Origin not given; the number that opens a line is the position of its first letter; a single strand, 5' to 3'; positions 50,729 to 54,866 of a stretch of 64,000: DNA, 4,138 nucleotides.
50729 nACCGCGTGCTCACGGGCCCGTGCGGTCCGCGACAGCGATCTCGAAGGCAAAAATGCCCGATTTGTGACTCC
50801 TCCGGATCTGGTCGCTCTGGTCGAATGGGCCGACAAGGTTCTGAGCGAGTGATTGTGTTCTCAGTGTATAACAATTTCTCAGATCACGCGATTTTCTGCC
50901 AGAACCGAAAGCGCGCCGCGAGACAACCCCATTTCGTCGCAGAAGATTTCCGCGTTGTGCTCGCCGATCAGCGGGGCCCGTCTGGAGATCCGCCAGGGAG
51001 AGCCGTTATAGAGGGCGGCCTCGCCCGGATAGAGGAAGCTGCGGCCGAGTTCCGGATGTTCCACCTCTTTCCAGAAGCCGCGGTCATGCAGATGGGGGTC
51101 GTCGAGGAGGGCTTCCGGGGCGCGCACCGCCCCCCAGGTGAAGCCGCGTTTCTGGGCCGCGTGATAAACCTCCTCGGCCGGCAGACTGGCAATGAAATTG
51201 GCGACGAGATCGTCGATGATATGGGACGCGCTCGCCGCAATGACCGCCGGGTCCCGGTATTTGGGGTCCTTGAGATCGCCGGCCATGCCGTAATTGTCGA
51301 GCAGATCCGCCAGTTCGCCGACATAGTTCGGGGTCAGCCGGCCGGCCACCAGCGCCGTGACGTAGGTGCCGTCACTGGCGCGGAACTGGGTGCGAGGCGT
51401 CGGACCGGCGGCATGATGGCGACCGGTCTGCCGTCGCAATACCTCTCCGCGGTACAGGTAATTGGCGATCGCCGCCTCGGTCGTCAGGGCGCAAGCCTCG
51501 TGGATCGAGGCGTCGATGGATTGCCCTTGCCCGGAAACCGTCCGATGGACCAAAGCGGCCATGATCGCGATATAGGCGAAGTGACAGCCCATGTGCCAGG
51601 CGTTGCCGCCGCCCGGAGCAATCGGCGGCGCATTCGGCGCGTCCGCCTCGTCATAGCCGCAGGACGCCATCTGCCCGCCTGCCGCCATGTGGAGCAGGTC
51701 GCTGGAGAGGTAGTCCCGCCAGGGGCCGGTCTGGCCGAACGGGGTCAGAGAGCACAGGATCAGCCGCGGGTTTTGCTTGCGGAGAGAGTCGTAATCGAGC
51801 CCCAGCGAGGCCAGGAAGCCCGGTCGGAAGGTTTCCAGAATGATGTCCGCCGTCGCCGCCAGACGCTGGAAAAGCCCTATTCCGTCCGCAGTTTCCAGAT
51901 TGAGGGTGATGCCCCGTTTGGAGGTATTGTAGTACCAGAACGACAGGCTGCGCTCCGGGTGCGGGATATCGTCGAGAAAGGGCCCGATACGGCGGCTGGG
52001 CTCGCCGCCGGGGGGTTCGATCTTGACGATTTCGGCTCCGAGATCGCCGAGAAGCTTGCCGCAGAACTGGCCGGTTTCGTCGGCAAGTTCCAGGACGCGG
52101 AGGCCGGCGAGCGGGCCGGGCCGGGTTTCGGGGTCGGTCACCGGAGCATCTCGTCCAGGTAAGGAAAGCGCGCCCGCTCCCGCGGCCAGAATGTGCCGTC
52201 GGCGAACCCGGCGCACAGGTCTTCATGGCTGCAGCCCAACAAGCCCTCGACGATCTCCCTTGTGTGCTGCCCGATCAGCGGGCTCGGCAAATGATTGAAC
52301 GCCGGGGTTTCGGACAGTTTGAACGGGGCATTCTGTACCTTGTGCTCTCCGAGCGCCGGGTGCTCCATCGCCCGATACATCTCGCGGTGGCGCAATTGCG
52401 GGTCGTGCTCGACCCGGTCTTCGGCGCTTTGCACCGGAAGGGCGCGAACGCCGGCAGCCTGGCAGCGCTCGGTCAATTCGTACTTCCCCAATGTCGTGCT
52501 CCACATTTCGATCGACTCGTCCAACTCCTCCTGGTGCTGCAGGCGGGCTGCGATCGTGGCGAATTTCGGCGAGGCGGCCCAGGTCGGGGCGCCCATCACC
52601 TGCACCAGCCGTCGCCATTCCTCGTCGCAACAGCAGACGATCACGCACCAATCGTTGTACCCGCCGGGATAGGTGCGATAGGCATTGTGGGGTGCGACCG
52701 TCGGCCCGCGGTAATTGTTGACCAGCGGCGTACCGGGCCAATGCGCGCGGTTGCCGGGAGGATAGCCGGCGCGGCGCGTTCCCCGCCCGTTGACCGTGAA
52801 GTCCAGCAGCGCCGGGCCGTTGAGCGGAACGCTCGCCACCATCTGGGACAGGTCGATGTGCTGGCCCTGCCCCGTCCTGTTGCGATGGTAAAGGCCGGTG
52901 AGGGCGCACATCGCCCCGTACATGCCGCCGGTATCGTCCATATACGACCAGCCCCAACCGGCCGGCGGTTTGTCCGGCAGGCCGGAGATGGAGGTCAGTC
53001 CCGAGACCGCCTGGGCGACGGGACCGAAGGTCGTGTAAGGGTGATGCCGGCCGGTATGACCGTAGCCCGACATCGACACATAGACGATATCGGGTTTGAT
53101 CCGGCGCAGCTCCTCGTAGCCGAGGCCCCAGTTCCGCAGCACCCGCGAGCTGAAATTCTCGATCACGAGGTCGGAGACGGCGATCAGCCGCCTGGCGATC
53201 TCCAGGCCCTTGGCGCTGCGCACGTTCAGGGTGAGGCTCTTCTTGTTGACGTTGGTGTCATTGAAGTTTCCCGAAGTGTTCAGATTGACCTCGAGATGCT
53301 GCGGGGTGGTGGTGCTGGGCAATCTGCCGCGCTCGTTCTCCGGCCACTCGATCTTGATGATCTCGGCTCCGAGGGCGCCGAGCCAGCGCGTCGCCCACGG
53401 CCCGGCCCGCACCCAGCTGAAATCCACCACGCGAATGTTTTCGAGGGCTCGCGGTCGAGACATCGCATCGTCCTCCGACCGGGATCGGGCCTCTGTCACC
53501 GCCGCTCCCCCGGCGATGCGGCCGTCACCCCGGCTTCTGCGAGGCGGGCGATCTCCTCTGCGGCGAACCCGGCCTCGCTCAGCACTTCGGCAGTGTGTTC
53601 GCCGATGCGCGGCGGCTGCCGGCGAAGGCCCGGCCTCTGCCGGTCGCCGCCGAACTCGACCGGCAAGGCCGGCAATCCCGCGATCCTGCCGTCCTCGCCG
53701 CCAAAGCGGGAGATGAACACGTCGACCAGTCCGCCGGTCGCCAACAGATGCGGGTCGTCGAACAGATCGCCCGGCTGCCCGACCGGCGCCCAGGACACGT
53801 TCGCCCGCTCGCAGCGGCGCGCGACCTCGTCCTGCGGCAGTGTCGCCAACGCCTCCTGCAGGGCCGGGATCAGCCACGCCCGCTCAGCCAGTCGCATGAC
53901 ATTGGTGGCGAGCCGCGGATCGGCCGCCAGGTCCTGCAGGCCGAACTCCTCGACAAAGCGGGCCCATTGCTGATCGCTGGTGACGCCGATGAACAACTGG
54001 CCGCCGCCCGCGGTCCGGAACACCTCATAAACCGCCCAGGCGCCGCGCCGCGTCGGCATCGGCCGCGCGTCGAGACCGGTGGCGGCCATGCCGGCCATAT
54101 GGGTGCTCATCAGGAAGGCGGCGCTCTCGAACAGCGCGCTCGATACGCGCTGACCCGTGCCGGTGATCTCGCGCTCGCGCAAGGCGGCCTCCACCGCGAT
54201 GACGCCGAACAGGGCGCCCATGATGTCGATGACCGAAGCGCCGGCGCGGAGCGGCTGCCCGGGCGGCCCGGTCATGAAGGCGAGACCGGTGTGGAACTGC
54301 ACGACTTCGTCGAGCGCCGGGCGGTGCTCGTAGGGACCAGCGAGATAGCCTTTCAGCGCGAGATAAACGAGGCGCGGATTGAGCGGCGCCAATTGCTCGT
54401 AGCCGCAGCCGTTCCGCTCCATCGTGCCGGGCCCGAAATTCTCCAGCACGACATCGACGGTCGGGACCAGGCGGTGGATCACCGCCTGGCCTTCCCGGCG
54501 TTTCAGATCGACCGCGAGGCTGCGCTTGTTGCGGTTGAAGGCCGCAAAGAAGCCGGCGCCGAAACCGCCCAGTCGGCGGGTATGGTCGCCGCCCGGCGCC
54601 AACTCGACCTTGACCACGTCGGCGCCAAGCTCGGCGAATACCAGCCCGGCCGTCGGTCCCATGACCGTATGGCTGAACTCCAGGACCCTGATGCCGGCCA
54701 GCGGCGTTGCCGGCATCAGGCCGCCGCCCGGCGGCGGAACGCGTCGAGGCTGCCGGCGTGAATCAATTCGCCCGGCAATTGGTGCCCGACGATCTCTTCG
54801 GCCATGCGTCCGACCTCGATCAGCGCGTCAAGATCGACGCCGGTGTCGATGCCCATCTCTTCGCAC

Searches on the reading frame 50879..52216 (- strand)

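Call 53: search_protein_families(library=pfam, proteins=[window:50879-52216:-], max_evalue=0.001)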
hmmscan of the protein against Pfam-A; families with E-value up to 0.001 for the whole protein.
window:50879-52216:- (445 aa): 1 family
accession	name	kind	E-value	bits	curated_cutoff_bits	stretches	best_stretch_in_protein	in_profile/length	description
PF02515.22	CoA_transf_3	-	6e-83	279.4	23.3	1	36-421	1-366/366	CoA-transferase family III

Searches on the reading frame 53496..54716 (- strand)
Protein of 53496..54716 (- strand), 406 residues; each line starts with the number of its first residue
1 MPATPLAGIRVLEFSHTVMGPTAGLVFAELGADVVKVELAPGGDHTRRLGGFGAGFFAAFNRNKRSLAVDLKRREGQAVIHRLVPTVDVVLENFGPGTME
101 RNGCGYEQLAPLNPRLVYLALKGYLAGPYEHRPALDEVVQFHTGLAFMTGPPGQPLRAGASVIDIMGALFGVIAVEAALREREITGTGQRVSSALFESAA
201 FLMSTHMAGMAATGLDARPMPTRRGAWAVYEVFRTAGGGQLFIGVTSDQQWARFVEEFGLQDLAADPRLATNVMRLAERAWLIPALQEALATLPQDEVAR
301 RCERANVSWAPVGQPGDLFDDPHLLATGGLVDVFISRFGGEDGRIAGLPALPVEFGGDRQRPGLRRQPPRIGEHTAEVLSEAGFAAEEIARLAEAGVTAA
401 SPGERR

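Call 42: find_encoding_contigs(protein=window:53496-54716:-, flank=6000, max_places=4)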
Protein window:53496-54716:- (406 aa): 2 contigs read that carry it; 1 place shown.
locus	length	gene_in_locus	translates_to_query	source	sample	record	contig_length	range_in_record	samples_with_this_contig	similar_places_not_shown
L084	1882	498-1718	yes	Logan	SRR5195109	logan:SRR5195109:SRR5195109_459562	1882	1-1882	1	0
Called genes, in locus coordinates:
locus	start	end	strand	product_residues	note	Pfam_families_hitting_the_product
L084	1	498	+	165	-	?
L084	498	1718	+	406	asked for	PF02515:CoA_transf_3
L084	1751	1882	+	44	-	?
